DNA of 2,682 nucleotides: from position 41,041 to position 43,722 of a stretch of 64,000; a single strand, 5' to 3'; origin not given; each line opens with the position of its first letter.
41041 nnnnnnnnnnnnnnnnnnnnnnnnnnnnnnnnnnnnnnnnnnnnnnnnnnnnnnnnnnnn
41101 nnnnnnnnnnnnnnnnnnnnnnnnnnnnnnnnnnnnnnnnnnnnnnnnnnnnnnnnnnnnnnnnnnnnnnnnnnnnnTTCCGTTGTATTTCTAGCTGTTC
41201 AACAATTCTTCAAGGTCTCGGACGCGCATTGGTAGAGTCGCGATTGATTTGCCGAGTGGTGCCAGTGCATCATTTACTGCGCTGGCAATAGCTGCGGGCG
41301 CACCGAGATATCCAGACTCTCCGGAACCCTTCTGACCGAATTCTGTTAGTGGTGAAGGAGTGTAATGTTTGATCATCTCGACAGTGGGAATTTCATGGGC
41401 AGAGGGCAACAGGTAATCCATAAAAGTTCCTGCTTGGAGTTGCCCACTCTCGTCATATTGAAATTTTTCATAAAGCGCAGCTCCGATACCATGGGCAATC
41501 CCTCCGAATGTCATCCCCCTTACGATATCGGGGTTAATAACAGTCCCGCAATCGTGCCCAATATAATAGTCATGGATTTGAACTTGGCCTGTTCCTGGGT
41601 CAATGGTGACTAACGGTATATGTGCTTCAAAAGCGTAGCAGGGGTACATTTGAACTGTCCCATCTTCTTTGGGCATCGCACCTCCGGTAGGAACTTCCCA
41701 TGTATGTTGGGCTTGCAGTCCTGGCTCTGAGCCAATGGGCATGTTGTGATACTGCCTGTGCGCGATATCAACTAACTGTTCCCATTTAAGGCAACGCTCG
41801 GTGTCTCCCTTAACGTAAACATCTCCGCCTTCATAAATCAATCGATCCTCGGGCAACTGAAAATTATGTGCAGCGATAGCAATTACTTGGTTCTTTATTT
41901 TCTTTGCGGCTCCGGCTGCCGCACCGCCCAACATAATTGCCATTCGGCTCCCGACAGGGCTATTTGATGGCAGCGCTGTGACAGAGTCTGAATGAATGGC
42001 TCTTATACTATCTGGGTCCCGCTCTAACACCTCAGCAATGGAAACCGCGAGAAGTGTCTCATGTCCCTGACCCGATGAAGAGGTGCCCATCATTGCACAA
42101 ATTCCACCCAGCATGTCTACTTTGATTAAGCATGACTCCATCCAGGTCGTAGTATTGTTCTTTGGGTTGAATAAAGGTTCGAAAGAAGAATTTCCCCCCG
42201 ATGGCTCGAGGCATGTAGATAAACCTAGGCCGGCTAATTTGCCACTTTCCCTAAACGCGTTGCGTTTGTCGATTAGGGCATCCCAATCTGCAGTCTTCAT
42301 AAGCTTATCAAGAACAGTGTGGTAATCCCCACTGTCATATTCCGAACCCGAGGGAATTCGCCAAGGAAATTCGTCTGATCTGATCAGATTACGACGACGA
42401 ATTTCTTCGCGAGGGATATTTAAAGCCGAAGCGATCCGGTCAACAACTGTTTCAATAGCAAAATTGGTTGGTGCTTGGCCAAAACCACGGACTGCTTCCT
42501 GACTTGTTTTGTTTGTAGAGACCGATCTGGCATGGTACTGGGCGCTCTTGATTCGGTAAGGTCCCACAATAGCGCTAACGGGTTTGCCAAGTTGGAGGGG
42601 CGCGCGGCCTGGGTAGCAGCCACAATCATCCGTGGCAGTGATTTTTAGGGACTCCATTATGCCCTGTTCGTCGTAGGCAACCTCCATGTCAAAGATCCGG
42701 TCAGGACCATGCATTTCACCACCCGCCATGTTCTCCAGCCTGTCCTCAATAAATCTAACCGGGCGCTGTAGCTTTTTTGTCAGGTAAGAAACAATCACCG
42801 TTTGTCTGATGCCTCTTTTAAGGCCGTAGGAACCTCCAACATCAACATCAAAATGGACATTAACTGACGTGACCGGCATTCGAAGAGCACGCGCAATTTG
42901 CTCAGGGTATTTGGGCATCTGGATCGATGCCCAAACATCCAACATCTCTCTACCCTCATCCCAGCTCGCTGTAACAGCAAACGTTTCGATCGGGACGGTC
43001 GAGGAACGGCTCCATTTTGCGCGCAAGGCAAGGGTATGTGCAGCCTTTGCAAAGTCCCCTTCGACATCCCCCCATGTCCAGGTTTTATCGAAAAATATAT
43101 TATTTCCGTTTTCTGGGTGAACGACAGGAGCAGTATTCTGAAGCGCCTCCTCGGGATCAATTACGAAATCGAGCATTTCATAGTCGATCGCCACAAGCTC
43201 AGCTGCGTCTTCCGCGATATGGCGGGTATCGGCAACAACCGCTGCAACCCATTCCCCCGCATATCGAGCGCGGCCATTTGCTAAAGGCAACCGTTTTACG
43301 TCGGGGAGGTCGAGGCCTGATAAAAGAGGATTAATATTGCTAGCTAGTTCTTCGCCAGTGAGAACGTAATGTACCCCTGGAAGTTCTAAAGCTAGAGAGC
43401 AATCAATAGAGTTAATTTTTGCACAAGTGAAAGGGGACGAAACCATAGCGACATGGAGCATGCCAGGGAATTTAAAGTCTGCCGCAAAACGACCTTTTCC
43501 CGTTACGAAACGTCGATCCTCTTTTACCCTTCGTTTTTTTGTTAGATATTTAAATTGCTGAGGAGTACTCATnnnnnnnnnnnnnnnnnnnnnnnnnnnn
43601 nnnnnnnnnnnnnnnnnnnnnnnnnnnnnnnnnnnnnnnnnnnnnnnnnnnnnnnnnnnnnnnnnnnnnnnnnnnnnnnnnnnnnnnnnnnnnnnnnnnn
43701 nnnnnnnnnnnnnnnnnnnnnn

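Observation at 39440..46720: Molybdenum hydroxylase / crotonase / amidohydrolase-2 operon facing a UbiD decarboxylase: candidate uncharacterised (hetero)aromatic carboxylate pathway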

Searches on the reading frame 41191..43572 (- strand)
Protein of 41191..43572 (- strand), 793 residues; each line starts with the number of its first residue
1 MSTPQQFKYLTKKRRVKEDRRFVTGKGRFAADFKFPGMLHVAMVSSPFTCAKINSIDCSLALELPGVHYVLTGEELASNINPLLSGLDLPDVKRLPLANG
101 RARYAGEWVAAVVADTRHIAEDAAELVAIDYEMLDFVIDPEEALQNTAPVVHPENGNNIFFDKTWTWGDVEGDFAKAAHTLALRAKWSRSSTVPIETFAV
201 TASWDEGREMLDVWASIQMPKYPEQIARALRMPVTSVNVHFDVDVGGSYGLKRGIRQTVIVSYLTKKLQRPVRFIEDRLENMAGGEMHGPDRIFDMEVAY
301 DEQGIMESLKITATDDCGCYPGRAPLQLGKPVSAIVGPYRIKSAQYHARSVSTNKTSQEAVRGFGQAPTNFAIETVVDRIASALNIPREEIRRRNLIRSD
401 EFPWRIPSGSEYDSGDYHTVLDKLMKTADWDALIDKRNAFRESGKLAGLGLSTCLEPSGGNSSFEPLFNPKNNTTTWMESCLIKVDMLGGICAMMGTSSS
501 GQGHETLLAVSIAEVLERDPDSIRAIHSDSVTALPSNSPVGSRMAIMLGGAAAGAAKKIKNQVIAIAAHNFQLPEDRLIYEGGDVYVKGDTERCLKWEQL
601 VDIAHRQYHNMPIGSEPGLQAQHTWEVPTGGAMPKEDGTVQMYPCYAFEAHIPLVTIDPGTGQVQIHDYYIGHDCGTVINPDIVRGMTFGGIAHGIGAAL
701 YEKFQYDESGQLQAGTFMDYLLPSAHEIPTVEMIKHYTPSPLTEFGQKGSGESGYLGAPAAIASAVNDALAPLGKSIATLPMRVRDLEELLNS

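Call 3: search_protein_families(library=pfam, proteins=[window:41191-43572:-])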
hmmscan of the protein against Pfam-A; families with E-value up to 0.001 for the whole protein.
window:41191-43572:- (793 aa): 3 families
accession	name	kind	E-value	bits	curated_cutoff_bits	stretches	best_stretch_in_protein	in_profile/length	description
PF20256.3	MoCoBD_2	-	3.5e-66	224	27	1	423-729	1-283/283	Molybdopterin cofactor-binding domain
PF02738.23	MoCoBD_1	-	1.6e-57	194.9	27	1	151-396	1-244/244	Molybdopterin cofactor-binding domain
PF01315.27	Ald_Xan_dh_C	-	2.8e-24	86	31.3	1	24-134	1-109/110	Aldehyde oxidase and xanthine dehydrogenase, a/b hammerhead domain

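Call 4: search_protein_families(library=ncbifam, proteins=[window:41191-43572:-])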
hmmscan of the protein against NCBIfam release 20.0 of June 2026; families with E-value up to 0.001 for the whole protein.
window:41191-43572:- (793 aa): 13 families
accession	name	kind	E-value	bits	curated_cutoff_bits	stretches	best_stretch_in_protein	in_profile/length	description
NF040766.1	CODH_aero_grp5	exception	2e-137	459.6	950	1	9-788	4-782/785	aerobic carbon-monoxide dehydrogenase large subunit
TIGR02416.1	CO_dehy_Mo_lg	equivalog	1.1e-126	423.9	991.15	1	18-782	1-762/770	aerobic carbon-monoxide dehydrogenase large subunit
NF041018.1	glyceraldDH_alpha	equivalog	3.6e-121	405.9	790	1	9-786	2-739/741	glyceraldehyde dehydrogenase subunit alpha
TIGR03194.1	4hydrxCoA_A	equivalog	4.2e-101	339.6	994.55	1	23-783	10-738/746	4-hydroxybenzoyl-CoA reductase subunit alpha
NF043082.1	XdhA_XDHase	equivalog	1e-81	275.2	780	1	22-789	13-750/758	xanthine dehydrogenase subunit XdhA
TIGR03196.1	pucD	equivalog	5.8e-78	263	783.65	1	15-787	8-754/763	xanthine dehydrogenase subunit D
NF007426.0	PRK09970.1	equivalog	2.3e-76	257.4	916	1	23-789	19-753/761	xanthine dehydrogenase molybdenum-binding subunit XdhA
NF045668.1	pterin_aldehy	equivalog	7.4e-62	209.6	1100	2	23-559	188-714/905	molybdopterin-dependent aldehyde oxidoreductase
TIGR02965.1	xanthine_xdhB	equivalog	3.2e-59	200.9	849.5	1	15-775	6-734/758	xanthine dehydrogenase molybdopterin binding subunit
TIGR03311.1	Se_dep_XDH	equivalog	1.1e-52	179.2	830.45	2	23-399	175-543/848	selenium-dependent xanthine dehydrogenase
TIGR03313.1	Se_sel_red_Mo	hypoth_equivalog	4.8e-41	140.4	1101.9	3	480-770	662-931/951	molybdopterin-dependent oxidoreductase Mo/Fe-S-binding subunit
NF041671.1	peri_hyde_PaoC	equivalog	2.1e-37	128.9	1180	2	19-455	27-442/735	aldehyde oxidoreductase molybdenum-binding subunit PaoC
TIGR02969.1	mam_aldehyde_ox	subfamily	4.1e-27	94.1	1912.3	2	39-398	606-949/1330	aldehyde oxidase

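Call 12: search_solved_structures(query=window:41191-43572:-, max_evalue=1e-20)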
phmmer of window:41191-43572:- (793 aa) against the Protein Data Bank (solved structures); distinct sequences matched with E-value up to 1e-20: 33.
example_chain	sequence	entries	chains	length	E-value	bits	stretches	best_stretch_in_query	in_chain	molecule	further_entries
1t3q_B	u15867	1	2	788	1.6e-109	370.6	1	17-783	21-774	quinoline 2-oxidoreductase large subunit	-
1ffu_B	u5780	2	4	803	4.9e-107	362.3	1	14-781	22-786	CUTL, MOLYBDOPROTEIN OF CARBON MONOXIDE DEHYDROGENASE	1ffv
8uem_A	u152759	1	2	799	6e-107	362.1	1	17-783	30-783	Carbon monoxide dehydrogenase (Large chain), CoxL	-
7dqx_A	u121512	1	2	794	2.6e-101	343.4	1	17-772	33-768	6-hydroxypseudooxynicotine dehydrogenase complex subunit gamma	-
1n5w_B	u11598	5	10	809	1.2e-91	311.4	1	13-776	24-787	Carbon monoxide dehydrogenase large chain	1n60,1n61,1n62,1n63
1zxi_B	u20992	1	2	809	1.6e-91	311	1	13-776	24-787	Carbon monoxide dehydrogenase large chain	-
1rm6_A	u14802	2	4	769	4.7e-65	223.5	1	22-787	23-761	4-hydroxybenzoyl-CoA reductase alpha subunit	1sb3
4zoh_A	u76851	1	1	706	5.5e-64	220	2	10-422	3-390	Putative oxidoreductase molybdopterin-binding subunit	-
3hrd_A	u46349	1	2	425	2.8e-31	111.8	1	12-395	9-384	Nicotinate dehydrogenase large molybdopterin subunit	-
1sij_A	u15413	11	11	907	6.3e-30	107.3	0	23-460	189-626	Aldehyde oxidoreductase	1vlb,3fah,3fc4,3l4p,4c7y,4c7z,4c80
3zyv_A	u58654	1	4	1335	3.5e-28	101.6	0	21-400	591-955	AOX3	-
1dgj_A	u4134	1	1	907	8.6e-28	100.3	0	23-400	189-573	ALDEHYDE OXIDOREDUCTASE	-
5y6q_C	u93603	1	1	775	3.6e-26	94.9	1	18-782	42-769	Aldehyde oxidase large subunit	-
3sr6_C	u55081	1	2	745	1.6e-24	89.5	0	34-553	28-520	Xanthine dehydrogenase/oxidase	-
3etr_C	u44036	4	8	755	1.7e-24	89.4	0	34-553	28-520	Xanthine dehydrogenase/oxidase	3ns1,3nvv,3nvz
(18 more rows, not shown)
